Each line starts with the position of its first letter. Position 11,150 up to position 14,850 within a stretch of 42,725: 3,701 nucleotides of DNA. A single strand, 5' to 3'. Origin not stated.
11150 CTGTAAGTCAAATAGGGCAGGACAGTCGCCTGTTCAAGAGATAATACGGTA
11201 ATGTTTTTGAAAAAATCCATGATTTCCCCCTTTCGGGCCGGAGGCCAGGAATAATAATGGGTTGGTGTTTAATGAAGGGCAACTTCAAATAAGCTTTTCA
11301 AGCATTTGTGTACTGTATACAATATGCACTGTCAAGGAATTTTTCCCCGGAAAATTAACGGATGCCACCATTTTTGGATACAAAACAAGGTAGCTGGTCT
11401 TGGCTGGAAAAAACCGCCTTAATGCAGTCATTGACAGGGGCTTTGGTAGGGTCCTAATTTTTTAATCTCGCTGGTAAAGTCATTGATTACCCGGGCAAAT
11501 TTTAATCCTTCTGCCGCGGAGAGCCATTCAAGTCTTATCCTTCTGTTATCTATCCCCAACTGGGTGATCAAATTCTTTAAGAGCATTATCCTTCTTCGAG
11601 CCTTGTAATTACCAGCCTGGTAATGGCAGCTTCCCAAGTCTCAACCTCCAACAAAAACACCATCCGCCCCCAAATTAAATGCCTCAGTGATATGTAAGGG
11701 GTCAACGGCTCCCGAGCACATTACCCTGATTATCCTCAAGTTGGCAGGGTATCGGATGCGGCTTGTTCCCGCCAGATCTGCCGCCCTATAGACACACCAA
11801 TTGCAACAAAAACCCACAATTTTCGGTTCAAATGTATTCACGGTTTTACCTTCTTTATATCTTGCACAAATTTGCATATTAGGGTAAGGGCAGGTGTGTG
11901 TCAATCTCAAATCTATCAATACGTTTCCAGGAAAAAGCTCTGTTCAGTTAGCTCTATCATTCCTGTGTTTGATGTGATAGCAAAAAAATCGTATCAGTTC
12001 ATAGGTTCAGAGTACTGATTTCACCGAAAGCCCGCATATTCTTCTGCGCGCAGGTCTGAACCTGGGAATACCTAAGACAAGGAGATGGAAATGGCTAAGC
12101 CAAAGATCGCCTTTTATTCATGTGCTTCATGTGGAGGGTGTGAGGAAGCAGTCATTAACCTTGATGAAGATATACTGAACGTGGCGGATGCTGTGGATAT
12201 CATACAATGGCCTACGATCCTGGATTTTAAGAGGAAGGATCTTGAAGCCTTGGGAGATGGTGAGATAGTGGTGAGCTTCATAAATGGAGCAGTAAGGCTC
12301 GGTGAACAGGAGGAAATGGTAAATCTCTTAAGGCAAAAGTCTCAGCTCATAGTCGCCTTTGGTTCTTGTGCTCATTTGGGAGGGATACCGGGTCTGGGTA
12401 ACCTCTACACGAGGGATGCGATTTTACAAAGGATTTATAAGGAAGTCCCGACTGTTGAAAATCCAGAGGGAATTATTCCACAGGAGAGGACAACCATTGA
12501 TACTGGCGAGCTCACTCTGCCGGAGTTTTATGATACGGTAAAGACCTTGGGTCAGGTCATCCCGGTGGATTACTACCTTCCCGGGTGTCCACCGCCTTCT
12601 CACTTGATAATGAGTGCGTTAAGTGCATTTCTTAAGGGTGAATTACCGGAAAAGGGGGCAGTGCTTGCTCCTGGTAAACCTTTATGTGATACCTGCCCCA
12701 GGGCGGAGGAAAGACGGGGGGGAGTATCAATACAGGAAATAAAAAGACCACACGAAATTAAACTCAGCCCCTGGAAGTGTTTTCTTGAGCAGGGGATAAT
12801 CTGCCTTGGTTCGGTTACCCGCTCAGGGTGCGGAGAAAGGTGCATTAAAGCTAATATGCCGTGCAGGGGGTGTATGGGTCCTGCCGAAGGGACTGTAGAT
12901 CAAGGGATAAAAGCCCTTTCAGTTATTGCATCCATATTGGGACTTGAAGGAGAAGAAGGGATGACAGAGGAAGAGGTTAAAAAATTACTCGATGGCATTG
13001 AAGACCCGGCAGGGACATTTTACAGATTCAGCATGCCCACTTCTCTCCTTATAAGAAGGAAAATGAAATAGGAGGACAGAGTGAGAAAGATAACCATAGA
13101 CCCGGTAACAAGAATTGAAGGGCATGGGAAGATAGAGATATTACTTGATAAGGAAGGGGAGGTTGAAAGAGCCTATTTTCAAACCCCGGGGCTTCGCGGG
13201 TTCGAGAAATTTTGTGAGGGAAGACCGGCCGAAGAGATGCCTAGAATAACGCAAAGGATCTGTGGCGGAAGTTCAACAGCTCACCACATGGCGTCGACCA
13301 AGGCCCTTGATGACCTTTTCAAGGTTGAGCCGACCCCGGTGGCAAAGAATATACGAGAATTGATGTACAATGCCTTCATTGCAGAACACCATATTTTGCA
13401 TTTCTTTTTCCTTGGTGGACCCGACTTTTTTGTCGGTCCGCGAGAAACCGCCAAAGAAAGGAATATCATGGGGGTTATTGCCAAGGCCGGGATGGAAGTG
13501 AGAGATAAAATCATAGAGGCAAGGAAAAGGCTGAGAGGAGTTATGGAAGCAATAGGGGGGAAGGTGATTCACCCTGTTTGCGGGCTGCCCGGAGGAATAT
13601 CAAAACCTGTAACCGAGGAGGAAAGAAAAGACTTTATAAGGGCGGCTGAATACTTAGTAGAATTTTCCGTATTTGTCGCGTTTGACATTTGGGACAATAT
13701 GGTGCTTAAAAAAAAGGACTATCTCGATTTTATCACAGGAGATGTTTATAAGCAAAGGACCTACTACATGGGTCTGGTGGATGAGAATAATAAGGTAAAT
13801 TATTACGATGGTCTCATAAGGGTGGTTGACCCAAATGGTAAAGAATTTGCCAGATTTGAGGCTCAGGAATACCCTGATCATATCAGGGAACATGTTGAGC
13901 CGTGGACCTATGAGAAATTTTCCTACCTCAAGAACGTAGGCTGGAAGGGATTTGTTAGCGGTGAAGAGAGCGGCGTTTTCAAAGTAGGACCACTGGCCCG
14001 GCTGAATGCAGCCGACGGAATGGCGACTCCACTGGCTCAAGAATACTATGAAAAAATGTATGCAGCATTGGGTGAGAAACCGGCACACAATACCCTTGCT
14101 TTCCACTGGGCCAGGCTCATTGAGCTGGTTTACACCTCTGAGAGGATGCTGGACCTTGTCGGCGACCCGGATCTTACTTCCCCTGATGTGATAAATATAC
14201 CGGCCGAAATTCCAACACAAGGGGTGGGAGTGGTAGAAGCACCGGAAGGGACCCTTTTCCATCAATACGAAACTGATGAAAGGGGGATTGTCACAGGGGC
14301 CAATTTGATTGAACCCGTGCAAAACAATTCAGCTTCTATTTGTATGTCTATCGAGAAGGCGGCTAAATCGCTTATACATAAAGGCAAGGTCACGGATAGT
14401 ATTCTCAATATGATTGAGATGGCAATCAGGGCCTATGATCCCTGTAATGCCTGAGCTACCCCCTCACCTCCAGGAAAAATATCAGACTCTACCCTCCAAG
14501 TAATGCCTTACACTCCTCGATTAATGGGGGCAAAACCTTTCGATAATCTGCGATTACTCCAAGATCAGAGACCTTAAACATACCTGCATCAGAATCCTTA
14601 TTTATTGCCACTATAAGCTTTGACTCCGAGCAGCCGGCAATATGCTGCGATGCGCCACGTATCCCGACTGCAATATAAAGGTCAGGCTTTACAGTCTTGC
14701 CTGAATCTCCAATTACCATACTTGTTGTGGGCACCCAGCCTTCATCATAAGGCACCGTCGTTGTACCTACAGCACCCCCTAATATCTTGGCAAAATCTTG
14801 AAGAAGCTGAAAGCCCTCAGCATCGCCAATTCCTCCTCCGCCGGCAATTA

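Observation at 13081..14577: Mvh-type [NiFe] hydrogenase large subunit lacking both bridging cysteines and the canopy arginine, or using an unprecedented Sec position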

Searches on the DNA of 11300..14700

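Call 36: search_rna_families(source=window, start=11300, end=14700, threshold=evalue, max_evalue=10)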
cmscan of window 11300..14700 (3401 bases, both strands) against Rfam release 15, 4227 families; matches with E-value up to 10: 3.
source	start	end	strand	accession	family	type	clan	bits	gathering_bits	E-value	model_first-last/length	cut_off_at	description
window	14285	14353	-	RF00342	snoZ40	Gene; snRNA; snoRNA; CD-box;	-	17.4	50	7.1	1-73/73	no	Small nucleolar RNA Z40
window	14464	14533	-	RF00940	mir-327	Gene; miRNA;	-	16.9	76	7.4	1-62/62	no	mir-327 microRNA precursor family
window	11758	11772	-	RF03092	Ocean-VII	Gene; sRNA;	-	14.7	53.5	0.83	21-35/41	no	Ocean-VII RNA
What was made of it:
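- On [NiFeSe] hydrogenase (Sec-decoded TGA): Rfam was uninformative because it also missed the control (call 36).
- Tried and rejected: An Rfam scan of 11300-14700 found no SECIS family, but it also missed the genuine mvhD Sec site, so it is uninformative (call 36).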

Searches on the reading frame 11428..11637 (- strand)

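Call 4: search_protein_families(library=pfam, proteins=[window:11428-11637:-], max_evalue=0.01)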
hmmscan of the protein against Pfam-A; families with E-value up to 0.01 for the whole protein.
window:11428-11637:- (69 aa): 1 family
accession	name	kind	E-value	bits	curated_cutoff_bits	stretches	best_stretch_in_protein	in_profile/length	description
PF02662.21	FlpD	-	5.7e-19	68.8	22.3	1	2-62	63-123/123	Methyl-viologen-reducing hydrogenase, delta subunit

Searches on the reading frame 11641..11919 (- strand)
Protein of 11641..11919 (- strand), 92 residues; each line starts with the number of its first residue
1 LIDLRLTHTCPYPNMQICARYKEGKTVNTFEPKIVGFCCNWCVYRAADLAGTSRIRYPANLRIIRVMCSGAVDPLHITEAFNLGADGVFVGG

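Call 4: search_protein_families(library=pfam, proteins=[window:11641-11919:-], max_evalue=0.01)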
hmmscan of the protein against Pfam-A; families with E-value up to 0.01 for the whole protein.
window:11641-11919:- (92 aa): 1 family
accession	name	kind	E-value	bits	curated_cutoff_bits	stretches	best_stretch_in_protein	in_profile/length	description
PF02662.21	FlpD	-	9.9e-26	90.6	22.3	1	34-92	1-59/123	Methyl-viologen-reducing hydrogenase, delta subunit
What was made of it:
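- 11428..11919 (-): mvhD (FlpD family), transcribed divergently from mvhG. It has an in-frame TGA (Sec) at 11638-11640. The start codon is uncertain: TTG at 11919 or ATG at 11877. The two ORF halves each match half of PF02662 (call 4).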

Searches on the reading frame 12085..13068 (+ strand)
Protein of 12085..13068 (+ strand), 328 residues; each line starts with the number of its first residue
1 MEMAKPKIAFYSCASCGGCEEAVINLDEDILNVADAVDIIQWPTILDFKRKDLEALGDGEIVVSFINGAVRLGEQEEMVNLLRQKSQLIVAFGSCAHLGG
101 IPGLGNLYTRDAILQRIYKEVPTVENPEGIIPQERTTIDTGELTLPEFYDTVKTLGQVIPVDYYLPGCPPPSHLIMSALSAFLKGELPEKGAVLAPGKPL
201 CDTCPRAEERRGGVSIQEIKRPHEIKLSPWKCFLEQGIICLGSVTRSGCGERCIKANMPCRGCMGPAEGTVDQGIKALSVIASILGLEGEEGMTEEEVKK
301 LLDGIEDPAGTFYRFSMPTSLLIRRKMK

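Call 4: search_protein_families(library=pfam, proteins=[window:12085-13068:+], max_evalue=0.01)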
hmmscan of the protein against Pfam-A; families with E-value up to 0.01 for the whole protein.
window:12085-13068:+ (328 aa): 1 family
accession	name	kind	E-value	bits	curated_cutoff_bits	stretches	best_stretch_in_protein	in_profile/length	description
PF01058.29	Oxidored_q6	-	9.6e-21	74.3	27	1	16-181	1-127/128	NADH ubiquinone oxidoreductase, 20 Kd subunit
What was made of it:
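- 12085..13071 (+): mvhG: hydrogenase small subunit with all three Fe-S clusters intact. PF01058 hit (call 4).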

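Call 34: search_solved_structures(query=window:12085-13068:+, max_evalue=0.00001, show_alignments=1)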
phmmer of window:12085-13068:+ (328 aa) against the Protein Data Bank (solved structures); distinct sequences matched with E-value up to 0.00001: 16.
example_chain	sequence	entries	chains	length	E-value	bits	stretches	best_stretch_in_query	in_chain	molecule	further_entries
5odc_E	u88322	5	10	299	7.7e-68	232.6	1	7-322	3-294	Methyl-viologen reducing hydrogenase subunit G | Methyl-viologen reducing hydrogenase, subunit G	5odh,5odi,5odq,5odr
9sw2_E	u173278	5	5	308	6.6e-54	186.8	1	5-323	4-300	F420-non-reducing hydrogenase subunit G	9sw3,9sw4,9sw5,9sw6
9sfi_I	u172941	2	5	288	4.1e-53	184.2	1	5-283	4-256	F420-non-reducing hydrogenase small subunit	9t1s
7t2r_E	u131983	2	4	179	7.8e-21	78.1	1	3-189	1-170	NiFe hydrogenase small subunit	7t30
9nez_A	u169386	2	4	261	2.4e-20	76.5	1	3-105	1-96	Sulfhydrogenase 1 subunit delta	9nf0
9e15_A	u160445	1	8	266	5.4e-20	75.3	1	5-106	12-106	Sulfhydrogenase 1 subunit delta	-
9e1j_A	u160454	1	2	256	1.4e-19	73.9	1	5-106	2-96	Sulfhydrogenase 1 subunit delta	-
5xf9_C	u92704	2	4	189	1.8e-16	63.7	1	5-188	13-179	NAD-reducing hydrogenase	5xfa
9r51_C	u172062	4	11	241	9.8e-09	38.3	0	7-102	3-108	F420-reducing [NiFe]-hydrogenase from Methanothermococcus thermolithotrophicus subunit gam | F420-reducing [NiFe]-hydrogenase from Methanothermococcus thermolit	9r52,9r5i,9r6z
6qgr_G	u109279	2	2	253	5.4e-08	35.9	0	149-206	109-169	Coenzyme F420 hydrogenase subunit gamma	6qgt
6qii_G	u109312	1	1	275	5.8e-08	35.7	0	149-206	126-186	Coenzyme F420 hydrogenase subunit gamma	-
7eu3_K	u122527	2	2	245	1.8e-07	34.1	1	114-185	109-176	NAD(P)H-quinone oxidoreductase subunit K, chloroplastic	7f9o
3zfs_B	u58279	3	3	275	2.1e-07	33.9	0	2-99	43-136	F420-REDUCING HYDROGENASE, SUBUNIT GAMMA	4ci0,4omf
9grx_K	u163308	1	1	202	4.7e-07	32.8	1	114-184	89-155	NAD(P)H-quinone oxidoreductase subunit K, chloroplastic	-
7wfg_K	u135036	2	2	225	7e-07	32.2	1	114-183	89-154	NAD(P)H-quinone oxidoreductase subunit K, chloroplastic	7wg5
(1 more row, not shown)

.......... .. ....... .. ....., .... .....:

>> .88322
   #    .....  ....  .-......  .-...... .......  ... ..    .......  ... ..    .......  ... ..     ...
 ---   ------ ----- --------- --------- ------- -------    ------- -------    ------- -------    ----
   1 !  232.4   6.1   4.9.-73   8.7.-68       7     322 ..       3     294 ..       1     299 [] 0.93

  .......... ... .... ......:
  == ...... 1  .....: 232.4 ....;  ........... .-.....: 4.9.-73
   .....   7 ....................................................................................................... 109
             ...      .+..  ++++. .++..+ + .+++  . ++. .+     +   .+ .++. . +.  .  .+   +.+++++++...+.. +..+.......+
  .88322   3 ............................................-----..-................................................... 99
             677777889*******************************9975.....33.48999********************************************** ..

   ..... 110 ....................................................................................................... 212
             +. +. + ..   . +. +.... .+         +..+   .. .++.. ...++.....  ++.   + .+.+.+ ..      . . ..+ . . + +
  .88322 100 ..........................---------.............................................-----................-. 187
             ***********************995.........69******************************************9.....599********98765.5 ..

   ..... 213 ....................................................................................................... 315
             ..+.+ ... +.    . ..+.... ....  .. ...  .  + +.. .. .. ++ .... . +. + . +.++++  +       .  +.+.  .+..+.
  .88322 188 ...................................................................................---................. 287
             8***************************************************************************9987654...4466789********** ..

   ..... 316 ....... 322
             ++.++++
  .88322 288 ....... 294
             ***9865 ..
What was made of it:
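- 12085..13071 (+): E 7.7e-68 to 5ODC_E, with every cluster Cys aligned (call 34).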
